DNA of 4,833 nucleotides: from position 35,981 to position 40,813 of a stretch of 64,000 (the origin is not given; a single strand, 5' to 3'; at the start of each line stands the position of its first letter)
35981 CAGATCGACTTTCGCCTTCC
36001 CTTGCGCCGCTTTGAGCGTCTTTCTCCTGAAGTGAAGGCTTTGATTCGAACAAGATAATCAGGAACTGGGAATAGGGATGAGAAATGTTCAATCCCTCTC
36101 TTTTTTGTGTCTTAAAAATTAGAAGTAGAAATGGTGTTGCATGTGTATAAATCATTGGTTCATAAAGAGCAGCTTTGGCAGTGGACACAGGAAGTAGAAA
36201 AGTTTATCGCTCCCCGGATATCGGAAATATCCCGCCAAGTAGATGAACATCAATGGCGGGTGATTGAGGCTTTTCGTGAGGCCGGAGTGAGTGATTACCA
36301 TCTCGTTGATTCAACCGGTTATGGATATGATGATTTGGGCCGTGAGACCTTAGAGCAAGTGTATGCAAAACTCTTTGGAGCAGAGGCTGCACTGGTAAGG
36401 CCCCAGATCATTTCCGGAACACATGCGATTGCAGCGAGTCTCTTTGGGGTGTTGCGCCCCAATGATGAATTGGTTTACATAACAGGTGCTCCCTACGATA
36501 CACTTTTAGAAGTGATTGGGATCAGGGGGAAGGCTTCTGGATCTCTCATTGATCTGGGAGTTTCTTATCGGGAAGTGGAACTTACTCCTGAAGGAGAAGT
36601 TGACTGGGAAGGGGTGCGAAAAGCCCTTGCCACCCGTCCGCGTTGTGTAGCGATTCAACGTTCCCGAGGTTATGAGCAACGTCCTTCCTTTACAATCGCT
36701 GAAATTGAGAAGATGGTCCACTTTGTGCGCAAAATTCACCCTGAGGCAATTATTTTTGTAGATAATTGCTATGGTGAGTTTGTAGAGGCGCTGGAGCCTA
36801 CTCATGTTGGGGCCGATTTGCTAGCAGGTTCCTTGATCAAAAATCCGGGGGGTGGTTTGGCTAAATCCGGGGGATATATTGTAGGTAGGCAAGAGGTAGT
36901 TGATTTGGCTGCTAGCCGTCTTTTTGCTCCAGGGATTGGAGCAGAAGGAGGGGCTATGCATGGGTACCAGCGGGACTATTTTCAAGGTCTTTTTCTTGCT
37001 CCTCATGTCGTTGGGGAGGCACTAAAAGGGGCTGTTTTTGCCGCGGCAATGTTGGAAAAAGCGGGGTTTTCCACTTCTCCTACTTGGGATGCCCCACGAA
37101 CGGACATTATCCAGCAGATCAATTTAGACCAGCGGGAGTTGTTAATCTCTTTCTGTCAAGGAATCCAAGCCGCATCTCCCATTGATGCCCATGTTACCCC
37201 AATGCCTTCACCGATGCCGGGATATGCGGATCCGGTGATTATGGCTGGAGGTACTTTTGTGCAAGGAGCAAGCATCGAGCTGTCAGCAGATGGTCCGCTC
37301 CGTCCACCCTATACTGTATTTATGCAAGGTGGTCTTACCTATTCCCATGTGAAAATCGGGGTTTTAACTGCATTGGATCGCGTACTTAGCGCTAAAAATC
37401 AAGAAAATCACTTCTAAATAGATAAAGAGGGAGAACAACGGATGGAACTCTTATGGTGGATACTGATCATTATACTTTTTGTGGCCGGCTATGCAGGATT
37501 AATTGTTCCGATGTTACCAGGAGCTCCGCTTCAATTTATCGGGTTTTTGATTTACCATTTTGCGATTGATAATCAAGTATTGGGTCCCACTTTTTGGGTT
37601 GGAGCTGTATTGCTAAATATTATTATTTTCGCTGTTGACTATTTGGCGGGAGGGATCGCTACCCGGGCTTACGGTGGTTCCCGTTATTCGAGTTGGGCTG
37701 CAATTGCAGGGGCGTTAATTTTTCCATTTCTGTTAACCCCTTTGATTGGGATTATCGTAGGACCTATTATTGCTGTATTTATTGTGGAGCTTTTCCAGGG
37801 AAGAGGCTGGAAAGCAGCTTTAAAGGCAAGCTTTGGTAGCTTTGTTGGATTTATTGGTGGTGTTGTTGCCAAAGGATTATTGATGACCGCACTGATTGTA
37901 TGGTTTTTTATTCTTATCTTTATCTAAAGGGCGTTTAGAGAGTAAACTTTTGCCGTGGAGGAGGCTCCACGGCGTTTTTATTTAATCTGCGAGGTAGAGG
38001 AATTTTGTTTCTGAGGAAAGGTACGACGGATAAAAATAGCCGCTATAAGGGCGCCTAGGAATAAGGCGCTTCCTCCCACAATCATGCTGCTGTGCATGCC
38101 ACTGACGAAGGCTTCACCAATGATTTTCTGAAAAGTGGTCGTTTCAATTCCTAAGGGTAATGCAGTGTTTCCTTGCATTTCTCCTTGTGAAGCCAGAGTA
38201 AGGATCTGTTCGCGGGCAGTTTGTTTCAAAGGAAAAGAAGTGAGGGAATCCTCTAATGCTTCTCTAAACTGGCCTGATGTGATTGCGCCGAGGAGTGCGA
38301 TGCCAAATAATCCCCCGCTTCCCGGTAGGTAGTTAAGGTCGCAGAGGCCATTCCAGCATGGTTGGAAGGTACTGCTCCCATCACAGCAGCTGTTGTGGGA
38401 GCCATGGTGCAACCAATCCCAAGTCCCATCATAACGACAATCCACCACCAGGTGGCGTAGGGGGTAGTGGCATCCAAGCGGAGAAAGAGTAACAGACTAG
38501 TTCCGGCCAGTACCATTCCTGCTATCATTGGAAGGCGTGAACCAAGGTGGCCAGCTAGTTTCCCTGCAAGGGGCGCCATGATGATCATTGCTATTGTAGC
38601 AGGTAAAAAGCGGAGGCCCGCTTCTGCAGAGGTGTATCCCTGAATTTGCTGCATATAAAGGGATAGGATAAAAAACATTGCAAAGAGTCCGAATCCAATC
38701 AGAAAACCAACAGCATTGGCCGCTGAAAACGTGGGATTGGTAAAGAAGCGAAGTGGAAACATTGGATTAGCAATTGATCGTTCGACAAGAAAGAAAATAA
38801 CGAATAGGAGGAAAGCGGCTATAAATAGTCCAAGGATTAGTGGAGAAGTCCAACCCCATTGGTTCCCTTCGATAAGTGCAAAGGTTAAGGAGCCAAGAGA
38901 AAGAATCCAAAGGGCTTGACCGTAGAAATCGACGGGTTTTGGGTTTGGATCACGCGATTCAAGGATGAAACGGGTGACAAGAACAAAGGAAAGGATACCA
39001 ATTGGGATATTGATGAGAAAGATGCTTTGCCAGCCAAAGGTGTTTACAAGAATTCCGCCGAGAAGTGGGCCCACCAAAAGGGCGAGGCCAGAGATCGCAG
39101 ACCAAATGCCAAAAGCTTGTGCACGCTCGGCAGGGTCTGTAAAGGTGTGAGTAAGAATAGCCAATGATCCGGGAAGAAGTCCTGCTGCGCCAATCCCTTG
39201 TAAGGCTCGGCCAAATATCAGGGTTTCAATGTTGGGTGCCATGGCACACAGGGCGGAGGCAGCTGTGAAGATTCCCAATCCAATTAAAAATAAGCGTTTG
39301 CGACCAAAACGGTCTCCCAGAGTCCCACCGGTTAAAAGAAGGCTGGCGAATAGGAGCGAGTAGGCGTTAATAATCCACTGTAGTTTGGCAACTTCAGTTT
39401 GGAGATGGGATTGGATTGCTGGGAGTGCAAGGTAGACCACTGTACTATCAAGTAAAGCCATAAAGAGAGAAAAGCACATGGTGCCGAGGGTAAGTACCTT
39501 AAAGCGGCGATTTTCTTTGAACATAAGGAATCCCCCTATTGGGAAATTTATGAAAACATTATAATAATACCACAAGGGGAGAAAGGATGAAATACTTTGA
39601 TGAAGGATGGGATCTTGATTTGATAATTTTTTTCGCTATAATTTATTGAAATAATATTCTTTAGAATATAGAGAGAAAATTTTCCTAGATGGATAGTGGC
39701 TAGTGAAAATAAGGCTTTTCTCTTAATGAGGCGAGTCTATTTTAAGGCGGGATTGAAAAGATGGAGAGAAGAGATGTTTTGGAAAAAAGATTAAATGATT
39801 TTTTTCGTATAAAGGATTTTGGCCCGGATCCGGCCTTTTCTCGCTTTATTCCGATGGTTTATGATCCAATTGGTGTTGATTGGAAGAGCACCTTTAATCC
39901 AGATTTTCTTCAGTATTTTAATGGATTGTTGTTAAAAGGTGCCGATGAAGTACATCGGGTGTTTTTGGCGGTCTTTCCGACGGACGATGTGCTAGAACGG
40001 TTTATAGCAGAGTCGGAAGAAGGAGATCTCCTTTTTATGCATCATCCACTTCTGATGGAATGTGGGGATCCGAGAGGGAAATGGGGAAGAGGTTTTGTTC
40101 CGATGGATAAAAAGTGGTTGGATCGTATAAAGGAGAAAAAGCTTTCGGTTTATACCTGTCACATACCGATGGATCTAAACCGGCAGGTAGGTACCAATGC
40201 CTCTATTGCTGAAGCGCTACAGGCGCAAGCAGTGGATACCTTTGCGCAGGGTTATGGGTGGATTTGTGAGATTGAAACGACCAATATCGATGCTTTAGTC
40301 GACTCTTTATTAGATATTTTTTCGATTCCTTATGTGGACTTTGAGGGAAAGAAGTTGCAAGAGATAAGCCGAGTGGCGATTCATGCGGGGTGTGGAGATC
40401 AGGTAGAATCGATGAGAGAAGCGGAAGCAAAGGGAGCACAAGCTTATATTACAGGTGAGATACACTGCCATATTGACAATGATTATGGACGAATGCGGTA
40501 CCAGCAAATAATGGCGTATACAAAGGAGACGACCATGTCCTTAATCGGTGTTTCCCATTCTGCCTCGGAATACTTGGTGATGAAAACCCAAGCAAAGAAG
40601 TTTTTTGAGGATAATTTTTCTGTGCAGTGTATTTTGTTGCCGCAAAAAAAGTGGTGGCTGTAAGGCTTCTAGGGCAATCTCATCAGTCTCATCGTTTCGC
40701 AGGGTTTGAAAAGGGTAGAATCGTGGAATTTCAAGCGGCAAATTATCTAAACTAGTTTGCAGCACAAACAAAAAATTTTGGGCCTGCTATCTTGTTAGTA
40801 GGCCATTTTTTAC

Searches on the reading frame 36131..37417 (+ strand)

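Call 47: search_protein_families(library=pfam, proteins=[window:36131-37417:+], max_evalue=0.00001)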
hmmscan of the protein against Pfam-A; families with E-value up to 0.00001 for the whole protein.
window:36131-37417:+ (428 aa): 1 family
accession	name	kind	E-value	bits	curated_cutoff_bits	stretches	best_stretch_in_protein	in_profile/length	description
PF06838.17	Met_gamma_lyase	-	3.4e-190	632.3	24.2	1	19-418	5-404/405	Methionine gamma-lyase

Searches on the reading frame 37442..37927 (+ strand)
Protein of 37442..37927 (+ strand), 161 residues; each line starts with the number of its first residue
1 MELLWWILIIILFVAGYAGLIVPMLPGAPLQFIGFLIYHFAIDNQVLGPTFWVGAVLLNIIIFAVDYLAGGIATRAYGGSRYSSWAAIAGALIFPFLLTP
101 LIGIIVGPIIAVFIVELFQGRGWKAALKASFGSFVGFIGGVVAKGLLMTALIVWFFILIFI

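Call 47: search_protein_families(library=pfam, proteins=[window:37442-37927:+], max_evalue=0.00001)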
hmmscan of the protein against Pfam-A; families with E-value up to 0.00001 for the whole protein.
window:37442-37927:+ (161 aa): 1 family
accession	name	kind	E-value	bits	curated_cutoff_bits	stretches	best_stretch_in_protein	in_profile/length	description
PF04306.18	DUF456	-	7.2e-33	114.2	29.4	1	21-157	1-137/139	Protein of unknown function (DUF456)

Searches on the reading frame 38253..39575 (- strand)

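Call 47: search_protein_families(library=pfam, proteins=[window:38253-39575:-], max_evalue=0.00001)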
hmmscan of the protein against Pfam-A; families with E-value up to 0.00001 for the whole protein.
window:38253-39575:- (440 aa): 2 families
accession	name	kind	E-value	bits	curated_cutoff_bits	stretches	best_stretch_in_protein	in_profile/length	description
PF07690.21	MFS_1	-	2.4e-58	198.2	33.4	1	33-420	1-341/347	Major Facilitator Superfamily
PF00083.30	Sugar_tr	-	5.7e-07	29.2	22.3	1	36-200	43-188/452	Sugar (and other) transporter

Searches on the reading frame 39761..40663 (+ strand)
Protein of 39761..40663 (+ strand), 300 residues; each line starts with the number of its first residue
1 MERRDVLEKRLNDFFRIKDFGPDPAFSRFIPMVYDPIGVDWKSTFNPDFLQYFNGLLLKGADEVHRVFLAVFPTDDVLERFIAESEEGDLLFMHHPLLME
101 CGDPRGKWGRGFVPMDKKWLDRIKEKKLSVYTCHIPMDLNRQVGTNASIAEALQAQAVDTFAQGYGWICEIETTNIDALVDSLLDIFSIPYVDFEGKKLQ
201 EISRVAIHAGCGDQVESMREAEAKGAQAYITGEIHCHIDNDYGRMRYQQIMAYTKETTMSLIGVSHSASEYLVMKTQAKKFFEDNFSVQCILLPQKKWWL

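Call 47: search_protein_families(library=pfam, proteins=[window:39761-40663:+], max_evalue=0.00001)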
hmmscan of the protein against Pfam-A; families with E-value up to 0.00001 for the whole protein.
window:39761-40663:+ (300 aa): 1 family
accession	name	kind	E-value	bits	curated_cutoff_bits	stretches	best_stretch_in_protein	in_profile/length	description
PF01784.24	DUF34_NIF3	-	5.8e-30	105.2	23.4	1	54-294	25-251/256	Duf34/NIF3 (NGG1p interacting factor 3)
